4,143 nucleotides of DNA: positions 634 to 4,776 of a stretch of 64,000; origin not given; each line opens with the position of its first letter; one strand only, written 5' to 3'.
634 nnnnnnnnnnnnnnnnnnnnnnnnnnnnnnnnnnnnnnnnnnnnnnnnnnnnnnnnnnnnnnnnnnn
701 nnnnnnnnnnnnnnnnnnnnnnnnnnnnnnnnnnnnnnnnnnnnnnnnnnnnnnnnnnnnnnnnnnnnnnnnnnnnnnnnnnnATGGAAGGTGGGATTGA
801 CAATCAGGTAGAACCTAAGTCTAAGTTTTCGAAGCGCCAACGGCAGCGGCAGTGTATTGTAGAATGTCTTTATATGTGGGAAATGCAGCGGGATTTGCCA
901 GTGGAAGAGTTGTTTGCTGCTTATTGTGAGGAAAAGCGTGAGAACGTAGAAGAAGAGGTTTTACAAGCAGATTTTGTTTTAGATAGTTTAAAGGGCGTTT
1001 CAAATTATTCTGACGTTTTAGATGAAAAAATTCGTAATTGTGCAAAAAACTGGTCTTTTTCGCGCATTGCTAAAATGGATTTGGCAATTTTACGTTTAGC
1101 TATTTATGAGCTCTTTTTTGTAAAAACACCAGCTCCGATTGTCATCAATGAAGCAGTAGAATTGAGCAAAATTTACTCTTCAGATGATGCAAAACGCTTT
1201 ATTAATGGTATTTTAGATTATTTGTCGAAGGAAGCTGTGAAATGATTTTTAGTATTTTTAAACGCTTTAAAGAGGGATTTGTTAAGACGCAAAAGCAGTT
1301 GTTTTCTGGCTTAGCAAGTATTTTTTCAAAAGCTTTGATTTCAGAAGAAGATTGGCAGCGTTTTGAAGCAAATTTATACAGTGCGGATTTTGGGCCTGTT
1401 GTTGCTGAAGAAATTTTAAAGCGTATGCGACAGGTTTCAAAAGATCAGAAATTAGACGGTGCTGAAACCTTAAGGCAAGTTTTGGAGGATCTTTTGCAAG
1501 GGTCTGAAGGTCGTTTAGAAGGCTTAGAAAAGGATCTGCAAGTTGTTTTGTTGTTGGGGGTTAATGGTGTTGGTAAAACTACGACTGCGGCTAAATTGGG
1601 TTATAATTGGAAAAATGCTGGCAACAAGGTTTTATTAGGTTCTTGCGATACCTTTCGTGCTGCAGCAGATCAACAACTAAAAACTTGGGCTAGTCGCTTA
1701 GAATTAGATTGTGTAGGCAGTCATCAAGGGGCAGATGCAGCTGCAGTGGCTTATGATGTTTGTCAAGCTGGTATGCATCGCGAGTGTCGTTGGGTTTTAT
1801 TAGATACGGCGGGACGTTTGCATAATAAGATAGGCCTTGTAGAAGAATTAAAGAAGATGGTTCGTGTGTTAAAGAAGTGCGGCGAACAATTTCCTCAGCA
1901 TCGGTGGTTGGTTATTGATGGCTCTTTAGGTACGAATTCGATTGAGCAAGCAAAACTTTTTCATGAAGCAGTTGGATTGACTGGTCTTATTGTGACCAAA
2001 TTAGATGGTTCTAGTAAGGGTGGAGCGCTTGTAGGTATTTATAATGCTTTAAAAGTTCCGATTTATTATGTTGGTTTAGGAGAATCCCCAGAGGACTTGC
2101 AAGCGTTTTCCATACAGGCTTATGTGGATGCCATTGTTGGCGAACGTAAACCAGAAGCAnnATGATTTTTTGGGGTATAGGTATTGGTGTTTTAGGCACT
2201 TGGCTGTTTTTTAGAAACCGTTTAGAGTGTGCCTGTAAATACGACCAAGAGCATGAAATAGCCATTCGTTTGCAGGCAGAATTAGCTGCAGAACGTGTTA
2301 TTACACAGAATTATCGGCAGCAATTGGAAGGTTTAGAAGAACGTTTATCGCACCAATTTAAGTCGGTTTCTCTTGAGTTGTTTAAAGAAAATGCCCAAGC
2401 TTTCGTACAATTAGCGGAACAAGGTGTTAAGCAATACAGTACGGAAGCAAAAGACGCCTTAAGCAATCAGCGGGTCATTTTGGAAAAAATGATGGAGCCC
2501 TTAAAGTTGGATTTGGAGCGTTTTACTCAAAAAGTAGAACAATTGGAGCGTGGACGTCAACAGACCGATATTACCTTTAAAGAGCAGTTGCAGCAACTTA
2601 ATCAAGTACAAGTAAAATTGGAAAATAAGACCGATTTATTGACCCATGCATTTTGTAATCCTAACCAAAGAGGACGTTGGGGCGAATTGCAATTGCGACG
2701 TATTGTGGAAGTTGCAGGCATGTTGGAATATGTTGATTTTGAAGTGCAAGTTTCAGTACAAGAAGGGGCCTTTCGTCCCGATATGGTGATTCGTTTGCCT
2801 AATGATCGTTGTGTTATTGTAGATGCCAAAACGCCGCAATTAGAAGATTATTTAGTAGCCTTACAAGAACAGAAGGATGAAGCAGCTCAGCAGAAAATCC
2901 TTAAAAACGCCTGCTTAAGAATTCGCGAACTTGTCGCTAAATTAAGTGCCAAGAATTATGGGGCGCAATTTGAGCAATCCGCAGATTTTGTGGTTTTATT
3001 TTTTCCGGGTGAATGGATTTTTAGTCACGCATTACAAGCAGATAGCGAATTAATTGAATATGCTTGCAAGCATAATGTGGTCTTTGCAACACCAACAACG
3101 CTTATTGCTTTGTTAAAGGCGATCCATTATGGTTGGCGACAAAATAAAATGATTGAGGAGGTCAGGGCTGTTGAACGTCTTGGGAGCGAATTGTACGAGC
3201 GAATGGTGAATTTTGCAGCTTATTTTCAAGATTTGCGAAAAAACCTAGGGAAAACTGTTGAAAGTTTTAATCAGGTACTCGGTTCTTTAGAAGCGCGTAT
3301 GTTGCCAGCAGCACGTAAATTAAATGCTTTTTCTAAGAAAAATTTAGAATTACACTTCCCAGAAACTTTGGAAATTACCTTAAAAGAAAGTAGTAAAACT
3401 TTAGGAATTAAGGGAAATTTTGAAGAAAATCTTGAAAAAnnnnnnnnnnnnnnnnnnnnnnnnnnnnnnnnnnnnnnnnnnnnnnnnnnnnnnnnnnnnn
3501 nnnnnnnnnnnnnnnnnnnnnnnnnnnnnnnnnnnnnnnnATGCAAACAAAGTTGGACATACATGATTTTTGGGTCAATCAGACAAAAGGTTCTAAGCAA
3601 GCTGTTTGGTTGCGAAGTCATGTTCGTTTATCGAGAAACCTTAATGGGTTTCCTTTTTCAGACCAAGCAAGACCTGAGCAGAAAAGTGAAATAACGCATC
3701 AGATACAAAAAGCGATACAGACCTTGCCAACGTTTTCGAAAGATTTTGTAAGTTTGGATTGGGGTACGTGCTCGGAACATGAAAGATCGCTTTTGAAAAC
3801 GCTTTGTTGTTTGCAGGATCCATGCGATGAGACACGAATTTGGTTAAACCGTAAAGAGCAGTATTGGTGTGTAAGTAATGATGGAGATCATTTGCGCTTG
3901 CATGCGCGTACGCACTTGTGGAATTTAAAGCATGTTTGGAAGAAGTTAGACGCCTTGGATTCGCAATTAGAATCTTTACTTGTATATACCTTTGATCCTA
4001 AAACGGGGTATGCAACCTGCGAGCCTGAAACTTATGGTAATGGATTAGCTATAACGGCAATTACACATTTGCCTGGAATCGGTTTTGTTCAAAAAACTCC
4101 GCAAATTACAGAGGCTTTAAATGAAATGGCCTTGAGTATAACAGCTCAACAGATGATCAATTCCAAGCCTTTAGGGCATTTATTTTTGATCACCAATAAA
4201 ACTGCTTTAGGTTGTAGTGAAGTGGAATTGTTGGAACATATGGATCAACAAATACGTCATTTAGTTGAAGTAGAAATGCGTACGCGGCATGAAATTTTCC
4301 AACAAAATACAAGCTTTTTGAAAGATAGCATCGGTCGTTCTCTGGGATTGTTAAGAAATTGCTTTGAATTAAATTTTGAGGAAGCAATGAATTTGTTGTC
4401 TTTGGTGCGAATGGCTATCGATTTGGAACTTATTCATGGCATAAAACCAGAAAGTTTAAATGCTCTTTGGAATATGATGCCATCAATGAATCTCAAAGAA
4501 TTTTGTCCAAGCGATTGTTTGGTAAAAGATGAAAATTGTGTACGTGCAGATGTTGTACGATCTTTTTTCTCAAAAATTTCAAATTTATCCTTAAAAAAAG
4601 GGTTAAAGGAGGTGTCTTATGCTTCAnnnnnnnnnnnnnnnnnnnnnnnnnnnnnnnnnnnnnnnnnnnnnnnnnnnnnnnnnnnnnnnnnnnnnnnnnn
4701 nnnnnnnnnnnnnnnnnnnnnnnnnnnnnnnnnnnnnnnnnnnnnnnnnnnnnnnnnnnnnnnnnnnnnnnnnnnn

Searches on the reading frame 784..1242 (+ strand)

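Call 53: search_protein_families(library=pfam, proteins=[window:784-1242:+], max_evalue=0.00001)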
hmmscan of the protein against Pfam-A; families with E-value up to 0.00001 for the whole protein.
window:784-1242:+ (153 aa): 1 family
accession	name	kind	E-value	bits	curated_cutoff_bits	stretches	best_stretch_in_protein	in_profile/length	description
PF01029.23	NusB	-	2.7e-29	102.7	23.1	1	20-148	2-132/133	NusB family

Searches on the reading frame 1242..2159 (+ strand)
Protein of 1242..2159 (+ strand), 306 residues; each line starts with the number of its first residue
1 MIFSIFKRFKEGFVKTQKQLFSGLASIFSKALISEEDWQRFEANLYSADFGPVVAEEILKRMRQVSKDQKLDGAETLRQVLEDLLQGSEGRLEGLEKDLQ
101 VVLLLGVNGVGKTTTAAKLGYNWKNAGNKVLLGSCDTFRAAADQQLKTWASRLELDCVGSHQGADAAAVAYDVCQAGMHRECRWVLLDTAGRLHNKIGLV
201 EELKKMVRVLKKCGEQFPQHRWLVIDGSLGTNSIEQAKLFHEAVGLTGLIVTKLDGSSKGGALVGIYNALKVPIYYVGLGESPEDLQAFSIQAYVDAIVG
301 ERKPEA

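Call 53: search_protein_families(library=pfam, proteins=[window:1242-2159:+], max_evalue=0.00001)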
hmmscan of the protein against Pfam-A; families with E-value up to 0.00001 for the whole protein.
window:1242-2159:+ (306 aa): 2 families
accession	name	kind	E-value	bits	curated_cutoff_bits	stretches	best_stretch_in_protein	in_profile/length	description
PF00448.28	SRP54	-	4.2e-62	209.7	22.7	1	100-299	2-195/196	SRP54-type protein, GTPase domain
PF02881.24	SRP54_N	-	2.3e-07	31.4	22.4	1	20-83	1-73/75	SRP54-type protein, helical bundle domain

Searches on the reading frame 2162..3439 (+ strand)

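Call 53: search_protein_families(library=pfam, proteins=[window:2162-3439:+], max_evalue=0.00001)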
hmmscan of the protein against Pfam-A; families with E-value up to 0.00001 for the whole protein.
window:2162-3439:+ (426 aa): 1 family
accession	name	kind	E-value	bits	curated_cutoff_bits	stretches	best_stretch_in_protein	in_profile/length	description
PF02646.22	RmuC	-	7.5e-81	271.9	26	1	107-392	3-286/291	RmuC family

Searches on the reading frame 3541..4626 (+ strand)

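Call 53: search_protein_families(library=pfam, proteins=[window:3541-4626:+], max_evalue=0.00001)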
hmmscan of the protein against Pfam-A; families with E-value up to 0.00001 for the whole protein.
window:3541-4626:+ (362 aa): 1 family
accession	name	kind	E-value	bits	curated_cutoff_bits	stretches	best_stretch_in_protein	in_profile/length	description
PF00217.24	ATP-gua_Ptrans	-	2e-27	96.3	22.4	1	94-246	49-201/203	ATP:guanido phosphotransferase, C-terminal catalytic domain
